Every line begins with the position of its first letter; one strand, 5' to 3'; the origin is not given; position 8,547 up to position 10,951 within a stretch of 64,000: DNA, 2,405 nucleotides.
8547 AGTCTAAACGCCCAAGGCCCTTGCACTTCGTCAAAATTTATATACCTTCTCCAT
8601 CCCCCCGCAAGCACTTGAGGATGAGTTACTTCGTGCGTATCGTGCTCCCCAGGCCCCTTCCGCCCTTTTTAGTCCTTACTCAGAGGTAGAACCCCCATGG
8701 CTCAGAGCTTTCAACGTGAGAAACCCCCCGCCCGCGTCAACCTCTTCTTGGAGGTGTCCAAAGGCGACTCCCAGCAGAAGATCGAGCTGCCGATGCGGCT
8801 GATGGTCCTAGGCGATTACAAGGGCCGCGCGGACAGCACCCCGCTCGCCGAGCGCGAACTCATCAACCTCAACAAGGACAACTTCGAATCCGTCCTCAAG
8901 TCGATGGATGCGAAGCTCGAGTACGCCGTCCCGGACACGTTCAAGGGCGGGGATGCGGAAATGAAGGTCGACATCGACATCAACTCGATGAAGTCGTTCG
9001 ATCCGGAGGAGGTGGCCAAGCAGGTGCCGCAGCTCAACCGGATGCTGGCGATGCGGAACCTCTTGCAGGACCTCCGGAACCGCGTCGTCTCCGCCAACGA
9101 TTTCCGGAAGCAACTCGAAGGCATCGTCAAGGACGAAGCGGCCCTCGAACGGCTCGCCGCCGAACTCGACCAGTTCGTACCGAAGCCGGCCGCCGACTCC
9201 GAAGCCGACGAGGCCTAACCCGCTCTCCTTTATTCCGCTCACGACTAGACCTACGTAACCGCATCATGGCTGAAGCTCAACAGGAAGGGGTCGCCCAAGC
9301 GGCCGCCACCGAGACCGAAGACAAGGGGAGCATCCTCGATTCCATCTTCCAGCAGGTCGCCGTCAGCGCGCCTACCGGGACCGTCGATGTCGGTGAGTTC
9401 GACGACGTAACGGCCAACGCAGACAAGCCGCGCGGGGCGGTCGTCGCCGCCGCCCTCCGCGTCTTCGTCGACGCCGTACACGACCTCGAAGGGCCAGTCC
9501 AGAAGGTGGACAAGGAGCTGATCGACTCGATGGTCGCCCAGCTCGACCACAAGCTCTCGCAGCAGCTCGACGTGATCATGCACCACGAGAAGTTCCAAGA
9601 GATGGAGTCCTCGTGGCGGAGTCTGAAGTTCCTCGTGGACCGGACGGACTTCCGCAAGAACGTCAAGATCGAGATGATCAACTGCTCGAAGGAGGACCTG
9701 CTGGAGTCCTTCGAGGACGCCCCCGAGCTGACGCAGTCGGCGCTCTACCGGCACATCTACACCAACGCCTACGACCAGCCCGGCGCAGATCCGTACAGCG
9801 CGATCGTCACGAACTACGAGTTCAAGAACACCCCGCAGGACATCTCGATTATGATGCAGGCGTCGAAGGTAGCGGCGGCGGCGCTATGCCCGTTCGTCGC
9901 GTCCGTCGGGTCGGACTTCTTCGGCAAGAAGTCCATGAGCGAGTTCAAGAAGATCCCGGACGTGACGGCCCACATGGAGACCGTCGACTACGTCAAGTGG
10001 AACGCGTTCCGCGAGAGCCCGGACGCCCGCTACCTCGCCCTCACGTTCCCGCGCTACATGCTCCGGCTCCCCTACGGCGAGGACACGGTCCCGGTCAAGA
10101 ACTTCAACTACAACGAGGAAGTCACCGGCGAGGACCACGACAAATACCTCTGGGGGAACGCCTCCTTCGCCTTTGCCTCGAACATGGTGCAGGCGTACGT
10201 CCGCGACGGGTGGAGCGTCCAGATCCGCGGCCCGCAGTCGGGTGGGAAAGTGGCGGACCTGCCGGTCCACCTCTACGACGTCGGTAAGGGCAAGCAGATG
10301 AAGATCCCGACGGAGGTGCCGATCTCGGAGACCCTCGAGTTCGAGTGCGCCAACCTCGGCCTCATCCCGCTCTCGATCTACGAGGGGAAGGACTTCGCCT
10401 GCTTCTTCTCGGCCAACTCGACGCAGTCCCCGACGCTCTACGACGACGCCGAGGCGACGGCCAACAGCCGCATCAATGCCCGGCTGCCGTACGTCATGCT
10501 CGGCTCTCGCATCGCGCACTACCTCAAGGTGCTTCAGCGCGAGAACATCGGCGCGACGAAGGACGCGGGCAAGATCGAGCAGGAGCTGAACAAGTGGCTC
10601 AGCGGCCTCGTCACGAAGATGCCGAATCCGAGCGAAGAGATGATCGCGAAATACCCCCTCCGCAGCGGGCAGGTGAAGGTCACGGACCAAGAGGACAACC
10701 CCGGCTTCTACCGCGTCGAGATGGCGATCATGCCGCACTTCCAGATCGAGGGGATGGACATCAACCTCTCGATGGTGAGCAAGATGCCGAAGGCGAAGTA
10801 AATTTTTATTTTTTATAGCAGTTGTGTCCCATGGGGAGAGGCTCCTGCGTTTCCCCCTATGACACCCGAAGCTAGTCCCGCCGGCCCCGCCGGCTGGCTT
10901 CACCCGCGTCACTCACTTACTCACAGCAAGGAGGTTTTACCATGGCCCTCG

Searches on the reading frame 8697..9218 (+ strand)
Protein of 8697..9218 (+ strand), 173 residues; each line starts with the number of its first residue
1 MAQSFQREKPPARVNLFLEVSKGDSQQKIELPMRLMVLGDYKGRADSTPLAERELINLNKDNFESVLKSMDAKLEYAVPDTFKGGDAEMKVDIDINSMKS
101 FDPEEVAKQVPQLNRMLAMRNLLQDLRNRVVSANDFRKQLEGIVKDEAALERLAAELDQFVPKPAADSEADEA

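Call 7: search_protein_families(library=pfam, proteins=[window:8697-9218:+], max_evalue=0.001)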
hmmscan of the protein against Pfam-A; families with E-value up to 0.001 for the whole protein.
window:8697-9218:+ (173 aa): 1 family
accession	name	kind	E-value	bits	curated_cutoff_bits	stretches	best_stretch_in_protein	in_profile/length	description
PF05591.17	T6SS_VipA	-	2.3e-46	157.8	24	1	8-157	3-154/155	Type VI secretion system, VipA, VC_A0107 or Hcp2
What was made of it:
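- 8697..9218 (+): Canonical TssB. Pfam VipA, E 2.3e-46 (call 7).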

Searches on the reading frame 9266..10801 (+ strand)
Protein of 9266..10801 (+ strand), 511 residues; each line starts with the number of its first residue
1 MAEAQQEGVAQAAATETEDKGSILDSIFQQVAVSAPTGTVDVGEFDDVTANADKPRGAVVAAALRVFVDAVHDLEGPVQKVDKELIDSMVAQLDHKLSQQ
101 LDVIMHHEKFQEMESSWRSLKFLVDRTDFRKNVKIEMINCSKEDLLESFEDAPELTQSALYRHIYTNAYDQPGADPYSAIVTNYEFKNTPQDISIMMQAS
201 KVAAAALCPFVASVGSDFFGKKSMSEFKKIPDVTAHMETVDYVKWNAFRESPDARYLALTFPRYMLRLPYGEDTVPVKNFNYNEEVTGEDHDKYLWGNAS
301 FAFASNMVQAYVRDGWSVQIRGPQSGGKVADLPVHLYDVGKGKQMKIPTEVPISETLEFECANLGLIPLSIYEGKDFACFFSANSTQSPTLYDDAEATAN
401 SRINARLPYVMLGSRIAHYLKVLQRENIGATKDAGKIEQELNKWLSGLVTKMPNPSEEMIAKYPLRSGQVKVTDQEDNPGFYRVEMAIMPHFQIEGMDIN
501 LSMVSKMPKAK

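Call 7: search_protein_families(library=pfam, proteins=[window:9266-10801:+], max_evalue=0.001)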
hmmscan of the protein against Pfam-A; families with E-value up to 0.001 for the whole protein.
window:9266-10801:+ (511 aa): 2 families
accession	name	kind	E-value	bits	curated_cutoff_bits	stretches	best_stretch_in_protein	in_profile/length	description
PF05943.17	VipB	-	2.8e-119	398.1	27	1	87-387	1-301/301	EvpB/VC_A0108, tail sheath N-terminal domain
PF18945.5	VipB_2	-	5.8e-42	142.9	27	1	396-507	1-112/112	EvpB/VC_A0108, tail sheath gpW/gp25-like domain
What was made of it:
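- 9266..10801 (+): Canonical TssC, with N-terminal helix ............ Pfam VipB E 2.8e-119 and VipB_2 E 5.8e-42 (call 7).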
